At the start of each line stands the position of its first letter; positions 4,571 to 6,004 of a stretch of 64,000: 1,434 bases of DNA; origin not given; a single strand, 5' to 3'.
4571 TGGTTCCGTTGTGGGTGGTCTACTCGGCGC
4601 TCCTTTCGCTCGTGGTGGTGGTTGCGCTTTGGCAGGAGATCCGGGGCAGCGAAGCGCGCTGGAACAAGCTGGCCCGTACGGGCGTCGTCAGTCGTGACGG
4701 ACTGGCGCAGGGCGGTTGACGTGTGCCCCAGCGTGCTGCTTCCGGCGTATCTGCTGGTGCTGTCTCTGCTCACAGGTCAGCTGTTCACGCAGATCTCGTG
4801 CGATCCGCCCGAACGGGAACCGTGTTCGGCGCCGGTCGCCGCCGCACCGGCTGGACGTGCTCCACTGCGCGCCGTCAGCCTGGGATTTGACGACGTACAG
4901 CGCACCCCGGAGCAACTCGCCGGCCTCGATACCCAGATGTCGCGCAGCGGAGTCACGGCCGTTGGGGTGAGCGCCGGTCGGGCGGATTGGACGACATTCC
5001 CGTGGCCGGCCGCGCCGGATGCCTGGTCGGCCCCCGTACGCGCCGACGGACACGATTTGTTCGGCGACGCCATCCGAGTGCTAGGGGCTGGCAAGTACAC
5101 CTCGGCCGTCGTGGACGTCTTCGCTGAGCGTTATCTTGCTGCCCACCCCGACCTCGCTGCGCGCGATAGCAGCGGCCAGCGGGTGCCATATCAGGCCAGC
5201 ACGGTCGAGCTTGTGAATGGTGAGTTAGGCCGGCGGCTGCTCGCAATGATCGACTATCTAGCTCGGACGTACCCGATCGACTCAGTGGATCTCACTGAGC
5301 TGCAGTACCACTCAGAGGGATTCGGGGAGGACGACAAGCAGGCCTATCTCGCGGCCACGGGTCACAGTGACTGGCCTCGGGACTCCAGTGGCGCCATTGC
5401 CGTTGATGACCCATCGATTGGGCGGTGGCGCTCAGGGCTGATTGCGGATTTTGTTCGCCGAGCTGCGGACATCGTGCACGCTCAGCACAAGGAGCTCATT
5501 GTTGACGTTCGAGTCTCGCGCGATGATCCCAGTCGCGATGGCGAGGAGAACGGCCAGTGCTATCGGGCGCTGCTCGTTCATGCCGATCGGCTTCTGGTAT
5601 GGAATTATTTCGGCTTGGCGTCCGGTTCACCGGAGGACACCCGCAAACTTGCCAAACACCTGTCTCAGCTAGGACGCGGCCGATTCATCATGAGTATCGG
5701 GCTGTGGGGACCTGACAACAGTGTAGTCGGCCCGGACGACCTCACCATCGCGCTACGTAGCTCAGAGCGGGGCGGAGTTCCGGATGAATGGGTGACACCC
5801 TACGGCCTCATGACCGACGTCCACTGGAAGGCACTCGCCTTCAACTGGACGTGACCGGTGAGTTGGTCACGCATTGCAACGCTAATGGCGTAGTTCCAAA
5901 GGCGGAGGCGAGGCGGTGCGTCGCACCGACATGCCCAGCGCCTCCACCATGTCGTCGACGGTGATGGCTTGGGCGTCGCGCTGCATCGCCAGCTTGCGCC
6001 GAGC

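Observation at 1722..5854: Four-gene synthase-type polysaccharide module combining a PgaC-like GT2 with a membrane-anchored PIG-L deacetylase and an ATP-grasp ligase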

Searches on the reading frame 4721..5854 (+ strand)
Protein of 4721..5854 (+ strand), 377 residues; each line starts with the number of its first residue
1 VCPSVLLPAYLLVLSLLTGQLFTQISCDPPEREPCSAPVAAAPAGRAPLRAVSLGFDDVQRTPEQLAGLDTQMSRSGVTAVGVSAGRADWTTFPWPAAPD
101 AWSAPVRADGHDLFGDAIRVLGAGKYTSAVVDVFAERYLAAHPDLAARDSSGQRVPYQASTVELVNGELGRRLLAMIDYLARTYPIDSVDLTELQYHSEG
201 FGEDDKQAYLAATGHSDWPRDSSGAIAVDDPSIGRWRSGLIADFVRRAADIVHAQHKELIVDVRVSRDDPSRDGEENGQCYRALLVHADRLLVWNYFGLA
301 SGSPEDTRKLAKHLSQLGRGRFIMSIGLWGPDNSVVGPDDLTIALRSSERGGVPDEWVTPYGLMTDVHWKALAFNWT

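Call 3: search_protein_families(library=pfam, proteins=[window:4721-5854:+], max_evalue=0.01)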
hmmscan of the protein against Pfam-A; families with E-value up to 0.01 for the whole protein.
window:4721-5854:+ (377 aa): 0 families

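Call 4: search_protein_families(library=ncbifam, proteins=[window:4721-5854:+], max_evalue=0.01)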
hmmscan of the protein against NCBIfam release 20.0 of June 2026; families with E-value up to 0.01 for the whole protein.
window:4721-5854:+ (377 aa): 0 families

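Call 7: find_homologous_proteins(query=window:4721-5854:+)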
Query window:4721-5854:+ (377 aa): 29 proteins with E <= 0.001 among 8000 candidates.
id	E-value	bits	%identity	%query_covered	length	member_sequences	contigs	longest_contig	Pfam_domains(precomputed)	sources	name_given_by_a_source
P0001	3.9e-254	861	100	100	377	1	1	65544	-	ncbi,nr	ncbi:MAG TPA: hypothetical protein VJS67_08435 [Pseudonocardiaceae bacterium]|nr:hypothetical protei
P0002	3.3e-217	739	85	100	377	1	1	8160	-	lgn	-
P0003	8.6e-217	738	86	100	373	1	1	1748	-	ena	-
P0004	1.2e-215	734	87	98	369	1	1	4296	-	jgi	jgi:hypothetical protein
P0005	8.7e-211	718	82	100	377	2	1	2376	-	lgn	-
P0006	2.0e-139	483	86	66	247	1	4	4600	-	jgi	jgi:hypothetical protein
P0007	9.3e-125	435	56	97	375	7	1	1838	PF02638.22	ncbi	-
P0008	7.8e-122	425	55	91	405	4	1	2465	-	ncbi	-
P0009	8.0e-118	412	55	92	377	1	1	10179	-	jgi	jgi:hypothetical protein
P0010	2.0e-117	411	54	93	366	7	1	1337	PF02638.22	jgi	jgi:hypothetical protein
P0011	2.6e-117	410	53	97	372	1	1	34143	PF02638.22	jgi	jgi:hypothetical protein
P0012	4.4e-116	406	54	91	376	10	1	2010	PF02638.22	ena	-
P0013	2.1e-110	387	54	87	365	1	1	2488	-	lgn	-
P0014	4.1e-110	386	53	87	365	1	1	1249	-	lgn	-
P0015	6.3e-109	383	54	87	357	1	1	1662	-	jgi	jgi:hypothetical protein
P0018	3.0e-95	338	44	97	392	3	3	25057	-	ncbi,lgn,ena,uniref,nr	ncbi:MAG: hypothetical protein C0183_10250 [Roseiflexus castenholzii]|uniref:hypothetical protein n=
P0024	5.4e-82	294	45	89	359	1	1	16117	PF02638.22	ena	-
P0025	3.8e-79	285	46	88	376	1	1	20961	-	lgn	-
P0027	3.6e-68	248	46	72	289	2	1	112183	PF02638.22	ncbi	ncbi:MAG: family 10 glycosylhydrolase [Roseiflexus sp.]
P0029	2.3e-42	163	35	90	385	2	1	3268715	-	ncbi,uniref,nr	ncbi:hypothetical protein [Serinibacter salmoneus]|uniref:hypothetical protein n=1 Tax=Serinibacter 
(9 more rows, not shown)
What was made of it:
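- Checked: The NCBI-annotated product identical to the fourth protein is 377 aa, which matches the 4721 start (call 7).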

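Call 10: find_encoding_contigs(protein=P0018, flank=8000, max_places=2)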
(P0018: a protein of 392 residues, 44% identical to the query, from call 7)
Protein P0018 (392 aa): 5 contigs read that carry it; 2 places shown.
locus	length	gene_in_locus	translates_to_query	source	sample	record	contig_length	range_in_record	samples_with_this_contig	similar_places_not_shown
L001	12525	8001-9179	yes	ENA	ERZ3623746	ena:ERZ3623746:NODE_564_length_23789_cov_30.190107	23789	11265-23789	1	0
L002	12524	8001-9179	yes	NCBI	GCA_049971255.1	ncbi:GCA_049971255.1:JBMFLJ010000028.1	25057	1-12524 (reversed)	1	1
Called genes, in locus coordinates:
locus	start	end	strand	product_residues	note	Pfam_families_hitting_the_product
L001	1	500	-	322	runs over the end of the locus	PF05982:Sbt_1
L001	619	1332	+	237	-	PF13489:Methyltransf_23, PF13847:Methyltransf_31, PF08241:Methyltransf_11, PF08242:Methyltransf_12 (weak), PF13649:Methyltransf_25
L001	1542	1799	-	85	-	-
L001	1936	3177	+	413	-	PF01702:TGT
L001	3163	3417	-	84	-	-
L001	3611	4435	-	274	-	PF00994:MoCF_biosynth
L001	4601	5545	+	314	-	PF02585:PIG-L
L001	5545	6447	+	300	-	PF02655:ATP-grasp_3, PF02786:CPSase_L_D2 (faint), PF13535:ATP-grasp_4 (faint), PF15632:ATPgrasp_Ter (weak)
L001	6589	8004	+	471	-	PF13506:Glyco_transf_21, PF00535:Glycos_transf_2, PF10111:Glyco_tranf_2_2, PF13641:Glyco_tranf_2_3, PF13632:Glyco_trans_2_3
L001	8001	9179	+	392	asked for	-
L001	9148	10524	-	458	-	PF13660:DUF4147, PF05161:MOFRL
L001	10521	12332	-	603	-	PF08439:Peptidase_M3_N (weak), PF01432:Peptidase_M3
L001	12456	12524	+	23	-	?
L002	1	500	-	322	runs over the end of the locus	PF05982:Sbt_1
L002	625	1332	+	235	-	PF13489:Methyltransf_23, PF08241:Methyltransf_11, PF08242:Methyltransf_12 (weak), PF13649:Methyltransf_25, PF13847:Methyltransf_31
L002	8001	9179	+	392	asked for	-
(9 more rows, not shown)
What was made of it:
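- In Roseiflexus the module is flanked by MoCF, glycerate kinase and peptidase M3 genes (call 10).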

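Call 11: find_encoding_contigs(protein=P0029, flank=8000, max_places=2)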
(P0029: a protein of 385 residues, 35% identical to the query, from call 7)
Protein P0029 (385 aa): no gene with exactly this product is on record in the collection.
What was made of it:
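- Tried and rejected: It is not on record (call 11).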

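Call 12: find_encoding_contigs(protein=P0011, flank=7000, max_places=1)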
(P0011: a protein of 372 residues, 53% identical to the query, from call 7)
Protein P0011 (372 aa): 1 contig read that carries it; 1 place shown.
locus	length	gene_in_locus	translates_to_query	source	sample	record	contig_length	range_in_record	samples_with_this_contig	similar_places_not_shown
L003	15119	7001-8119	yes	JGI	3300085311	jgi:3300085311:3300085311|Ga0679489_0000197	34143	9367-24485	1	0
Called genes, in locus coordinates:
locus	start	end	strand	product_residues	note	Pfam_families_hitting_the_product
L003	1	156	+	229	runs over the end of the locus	PF00072:Response_reg, PF08281:Sigma70_r4_2, PF00196:GerE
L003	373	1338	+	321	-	PF13354:Beta-lactamase2 (faint)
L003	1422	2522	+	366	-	PF09678:Caa3_CtaG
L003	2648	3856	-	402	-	PF01590:GAF (weak), PF13185:GAF_2 (weak), PF00512:HisKA, PF02518:HATPase_c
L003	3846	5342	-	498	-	PF13506:Glyco_transf_21 (faint), PF13641:Glyco_tranf_2_3, PF00535:Glycos_transf_2, PF10111:Glyco_tranf_2_2 (faint), PF03142:Chitin_synth_2 (faint), PF13632:Glyco_trans_2_3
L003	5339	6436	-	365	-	PF03130:HEAT_PBS (faint), PF13646:HEAT_2, PF00514:Arm (weak), PF02985:HEAT (faint), PF13646:HEAT_2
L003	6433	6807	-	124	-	PF00072:Response_reg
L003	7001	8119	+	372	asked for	PF02638:GHL10 (weak)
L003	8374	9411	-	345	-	PF02082:Rrf2 (weak), PF08279:HTH_11, PF13551:HTH_29 (faint), PF13280:WYL, PF25583:WCX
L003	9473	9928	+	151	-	PF00903:Glyoxalase, PF12681:Glyoxalase_2 (weak)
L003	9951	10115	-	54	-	PF00857:Isochorismatase (weak)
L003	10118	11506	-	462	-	PF07690:MFS_1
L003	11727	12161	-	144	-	PF01047:MarR, PF12802:MarR_2, PF13463:HTH_27 (weak)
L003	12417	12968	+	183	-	-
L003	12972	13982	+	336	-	-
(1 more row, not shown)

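Call 13: find_encoding_contigs(protein=P0027, flank=7000, max_places=1)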
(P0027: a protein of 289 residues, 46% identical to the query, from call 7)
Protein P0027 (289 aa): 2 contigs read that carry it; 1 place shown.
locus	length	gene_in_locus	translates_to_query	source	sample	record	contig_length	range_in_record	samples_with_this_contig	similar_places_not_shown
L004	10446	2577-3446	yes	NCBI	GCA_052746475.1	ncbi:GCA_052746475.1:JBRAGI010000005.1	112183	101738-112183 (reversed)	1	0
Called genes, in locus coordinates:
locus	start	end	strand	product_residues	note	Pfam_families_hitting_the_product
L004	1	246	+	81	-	?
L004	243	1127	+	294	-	PF02655:ATP-grasp_3, PF08443:RimK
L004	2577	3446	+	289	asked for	PF02638:GHL10 (weak)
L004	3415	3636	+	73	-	-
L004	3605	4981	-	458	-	PF13660:DUF4147, PF05161:MOFRL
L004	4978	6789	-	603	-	PF01432:Peptidase_M3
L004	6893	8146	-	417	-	PF07719:TPR_2 (weak), PF13432:TPR_16 (weak), PF24575:TPR_Slam (weak), PF13414:TPR_11 (weak), PF00515:TPR_1 (weak), PF07719:TPR_2 (weak), PF13181:TPR_8 (weak), PF13414:TPR_11, +11 more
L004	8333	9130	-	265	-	PF01138:RNase_PH, PF03725:RNase_PH_C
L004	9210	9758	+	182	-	PF00583:Acetyltransf_1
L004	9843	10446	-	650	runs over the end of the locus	PF16177:ACAS_N, PF00501:AMP-binding, PF13193:AMP-binding_C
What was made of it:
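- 4721..5854 (+): Exported or membrane-tethered (beta/alpha)8-barrel protein (377 aa) with an N-terminal hydrophobic signal or anchor. It is a putative glycan-binding or hydrolase subunit. Some homologues carry weak PF02638 GHL10 hits (calls 7, 12, 13).
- On GHL10 (PF02638): Some homologues carry weak PF02638 hits (calls 7, 12, 13).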

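Call 14: find_encoding_contigs(protein=P0025, flank=7000, max_places=1)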
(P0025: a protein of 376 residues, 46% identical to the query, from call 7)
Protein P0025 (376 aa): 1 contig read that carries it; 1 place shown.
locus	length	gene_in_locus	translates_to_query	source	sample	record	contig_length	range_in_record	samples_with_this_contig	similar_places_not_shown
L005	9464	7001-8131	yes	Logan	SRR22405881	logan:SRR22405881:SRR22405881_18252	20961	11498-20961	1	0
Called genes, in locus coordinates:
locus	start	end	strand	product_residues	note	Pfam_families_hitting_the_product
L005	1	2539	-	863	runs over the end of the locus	PF12704:MacB_PCD, PF02687:FtsX, PF12704:MacB_PCD, PF02687:FtsX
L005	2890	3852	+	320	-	PF00535:Glycos_transf_2, PF13641:Glyco_tranf_2_3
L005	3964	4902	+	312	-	PF02585:PIG-L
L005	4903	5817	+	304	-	PF02655:ATP-grasp_3, PF15632:ATPgrasp_Ter (faint)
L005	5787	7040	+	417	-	PF13506:Glyco_transf_21, PF03142:Chitin_synth_2 (faint), PF00535:Glycos_transf_2, PF10111:Glyco_tranf_2_2 (weak), PF13641:Glyco_tranf_2_3, PF13632:Glyco_trans_2_3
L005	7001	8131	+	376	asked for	-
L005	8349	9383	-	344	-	PF03706:LPG_synthase_TM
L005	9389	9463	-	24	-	?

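Call 24: predict_structure(alignment_id=A2)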
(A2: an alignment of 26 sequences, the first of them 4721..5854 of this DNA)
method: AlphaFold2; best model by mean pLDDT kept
length: 377 residues; sequences in the alignment: 26
mean_pLDDT: 90.6   pTM: 0.87
mean pLDDT of the five models: 90.6, 90.4, 90.5, 89.5, 88.8
residues with pLDDT >= 90: 305; 70-90: 40; 50-70: 9; < 50: 23
segments of 3 or more residues with pLDDT < 50: 1-9, 19-29
pLDDT, mean of each block of 10 residues (from residue 1): 43 49 44 76 88 93 94 97 97 96 93 96 96 97 97 97 98 99 98 95 98 96 96 95 98 98 89 92 96 90 90 95 95 92 97 96 94 96
secondary structure, 60 per line:
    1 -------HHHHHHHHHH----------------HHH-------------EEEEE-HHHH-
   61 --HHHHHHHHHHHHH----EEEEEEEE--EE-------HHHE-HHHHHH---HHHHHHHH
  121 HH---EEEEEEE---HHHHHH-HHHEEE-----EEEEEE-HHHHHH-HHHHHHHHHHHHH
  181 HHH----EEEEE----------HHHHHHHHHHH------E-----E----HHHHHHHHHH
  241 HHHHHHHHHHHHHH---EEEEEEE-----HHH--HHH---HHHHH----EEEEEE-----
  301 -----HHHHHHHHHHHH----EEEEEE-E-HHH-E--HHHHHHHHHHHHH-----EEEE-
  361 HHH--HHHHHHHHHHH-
elements in order: H8-17 E50-54 H56-59 H63-75 E80-87 H104-109 H113-122 E126-132 H136-141 E146-148 E154-159 H161-166 H168-183 E188-192 H203-213 H231-254 E258-264 H281-285 E290-295 H306-317 E322-327 H338-350 E356-359 H366-376
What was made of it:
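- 4721..5854 (+): AlphaFold2 pLDDT 90.6 (call 24).
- Checked: Its AlphaFold2 model (pLDDT 90.6) is an eight-stranded beta/alpha barrel (call 24).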

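Call 30: fold_search(model_id=the predicted structure, library=pdb)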
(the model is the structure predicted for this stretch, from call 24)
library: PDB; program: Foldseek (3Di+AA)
matches with E <= 10: 1837; with E <= 0.001: 583
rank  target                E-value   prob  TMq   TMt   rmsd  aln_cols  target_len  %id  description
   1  5oq2_B                1.6e-12  1.00  0.66  0.69   4.5       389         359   12  Se-SAD structure of the functional region of Cwp19 from Clostridium difficile (released 2017-11-01)
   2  5oq2_A                2.1e-12  1.00  0.65  0.68   4.7       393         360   13  Se-SAD structure of the functional region of Cwp19 from Clostridium difficile (released 2017-11-01)
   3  5oq3                  3.1e-12  1.00  0.65  0.68   4.4       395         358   12  High resolution structure of the functional region of Cwp19 from Clostridium difficile (released 2017-11-01)
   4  4p7o_B                5.9e-12  1.00  0.63  0.68   5.3       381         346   13  Structure of Escherichia coli PgaB C-terminal domain, P1 crystal form (released 2014-07-02)
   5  4p7l                  3.0e-11  1.00  0.63  0.66   5.3       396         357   14  Structure of Escherichia coli PgaB C-terminal domain, P212121 crystal form (released 2014-07-02)
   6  4p7q                  3.2e-11  1.00  0.64  0.67   5.1       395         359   13  Structure of Escherichia coli PgaB C-terminal domain in complex with N-acetylglucosamine (released 2014-07-02)
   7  6au1_A                3.8e-11  1.00  0.64  0.68   5.3       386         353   17  Structure of the PgaB (BpsB) glycoside hydrolase domain from Bordetella bronchiseptica (released 2018-04-18)
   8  4p7n                  5.3e-11  1.00  0.63  0.65   5.5       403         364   13  Structure of Escherichia coli PgaB C-terminal domain in complex with glucosamine (released 2014-07-02)
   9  3voc                  8.4e-11  1.00  0.59  0.55   6.0       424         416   10  Crystal structure of the catalytic domain of beta-amylase from paenibacillus polymyxa (released 2013-02-20)
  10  1vep_A                9.0e-11  1.00  0.60  0.46   6.0       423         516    9  Crystal Structure Analysis of Triple (T47M/Y164E/T328N)/maltose of Bacillus cereus Beta-Amylase at pH 6.5 (released 2005-05-24)
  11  1itc_A                2.1e-10  1.00  0.57  0.44   6.7       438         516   10  Beta-Amylase from Bacillus cereus var. mycoides Complexed with Maltopentaose (released 2003-05-27)
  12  1veo_A                4.0e-10  1.00  0.56  0.43   6.1       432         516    9  Crystal Structure Analysis of Y164F/maltose of Bacillus cereus Beta-Amylase at pH 4.6 (released 2005-05-24)
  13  1ven                  6.0e-10  1.00  0.55  0.43   6.7       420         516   10  Crystal Structure Analysis of Y164E/maltose of Bacilus cereus Beta-amylase at pH 4.6 (released 2005-05-24)
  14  6s04_B                1.2e-09  1.00  0.57  0.44   6.4       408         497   13  Crystal structure of an inverting family GH156 exosialidase from uncultured bacterium pG7 in complex with N-glycolylne (released 2019-11-06)
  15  2epn_A                1.2e-09  1.00  0.56  0.36   5.4       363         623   13  N-acetyl-B-D-glucosaminidase (GCNA) from Streptococcus gordonii (released 2008-03-11)
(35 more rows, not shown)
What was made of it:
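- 4721..5854 (+): Foldseek gives Cwp19 5oq2 at E 1.6e-12 and TM 0.66-0.69, and the PgaB C-terminal domain (4p7o, 6au1) at E ~6e-12 and TM 0.63-0.68 (call 30).
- On GH153 (PgaB C-terminal domain): Fold match at TM 0.63-0.68, E ~6e-12 (call 30).
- On GHL10 (PF02638): Cwp19 is the best structural match (call 30).
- The barrel's fold matches Cwp19 and PgaB-C (call 30).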

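Call 61: find_encoding_contigs(protein=P0002, flank=8000, max_places=2)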
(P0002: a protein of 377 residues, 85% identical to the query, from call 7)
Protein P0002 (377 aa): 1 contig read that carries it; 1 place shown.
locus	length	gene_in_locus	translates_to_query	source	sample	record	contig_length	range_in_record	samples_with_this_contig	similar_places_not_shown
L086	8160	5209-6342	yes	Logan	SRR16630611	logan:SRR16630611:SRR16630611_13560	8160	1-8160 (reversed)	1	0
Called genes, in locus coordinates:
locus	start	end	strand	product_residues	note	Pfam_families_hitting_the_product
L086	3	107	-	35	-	?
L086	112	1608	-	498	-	PF02518:HATPase_c, PF13581:HATPase_c_2 (weak)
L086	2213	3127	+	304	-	PF02585:PIG-L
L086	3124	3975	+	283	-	PF02655:ATP-grasp_3, PF13535:ATP-grasp_4 (weak), PF15632:ATPgrasp_Ter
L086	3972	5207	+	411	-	PF13506:Glyco_transf_21, PF00535:Glycos_transf_2, PF10111:Glyco_tranf_2_2 (weak), PF13641:Glyco_tranf_2_3, PF13632:Glyco_trans_2_3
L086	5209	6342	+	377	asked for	-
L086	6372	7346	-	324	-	PF04101:Glyco_tran_28_C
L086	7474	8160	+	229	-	?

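Call 62: search_solved_structures(query=A2, max_evalue=10)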
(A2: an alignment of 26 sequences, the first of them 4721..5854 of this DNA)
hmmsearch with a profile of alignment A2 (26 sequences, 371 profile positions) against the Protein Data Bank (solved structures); distinct sequences matched with E-value up to 10: 2.
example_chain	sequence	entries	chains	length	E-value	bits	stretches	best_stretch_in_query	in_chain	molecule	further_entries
7x34_C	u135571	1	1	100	0.18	13.8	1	100-166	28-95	Zuotin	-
2lwx_A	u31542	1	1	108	0.19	13.7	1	100-166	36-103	Zuotin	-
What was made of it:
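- Tried and rejected: The profile search of the PDB gave nothing (call 62).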

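Call 80: search_protein_representatives(alignment_id=A2)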
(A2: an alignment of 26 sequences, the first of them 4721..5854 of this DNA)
Query: 26 sequences, 371 profile positions. Proteins with E-value up to 0.001 (for the whole library): 243; up to 1e-10: 183; up to 1e-30: 115. The best 150 are listed.
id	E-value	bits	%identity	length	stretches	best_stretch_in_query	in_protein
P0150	1.0e-228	774.9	-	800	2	18-370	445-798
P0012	1.8e-169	579.9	-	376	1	3-370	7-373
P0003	1.2e-162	557.4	-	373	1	4-370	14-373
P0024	7.5e-131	452.8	-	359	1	37-370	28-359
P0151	3.5e-126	437.4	-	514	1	22-370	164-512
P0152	7.7e-126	436.3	-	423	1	29-369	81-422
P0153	6.8e-123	426.6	-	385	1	19-369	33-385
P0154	1.3e-121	422.4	-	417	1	37-370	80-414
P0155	3.2e-118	411.2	-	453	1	18-370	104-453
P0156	6.8e-117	406.8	-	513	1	21-370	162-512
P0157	7.0e-117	406.8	-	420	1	29-366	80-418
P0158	4.8e-116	404.1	-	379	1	35-370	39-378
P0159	3.2e-113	394.8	-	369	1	30-370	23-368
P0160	1.3e-109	382.9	-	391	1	37-370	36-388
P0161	4.6e-101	354.8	-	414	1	36-370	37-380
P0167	1.2e-94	333.6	-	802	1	33-366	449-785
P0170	5.6e-93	328.1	-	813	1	32-366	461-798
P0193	3.9e-86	305.7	-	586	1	31-370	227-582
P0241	1.4e-39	152.4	-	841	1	71-366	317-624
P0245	1.3e-35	139.4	-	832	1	58-365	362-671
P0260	3.4e-31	124.8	-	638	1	56-327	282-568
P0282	4.9e-23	98.0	-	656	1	26-281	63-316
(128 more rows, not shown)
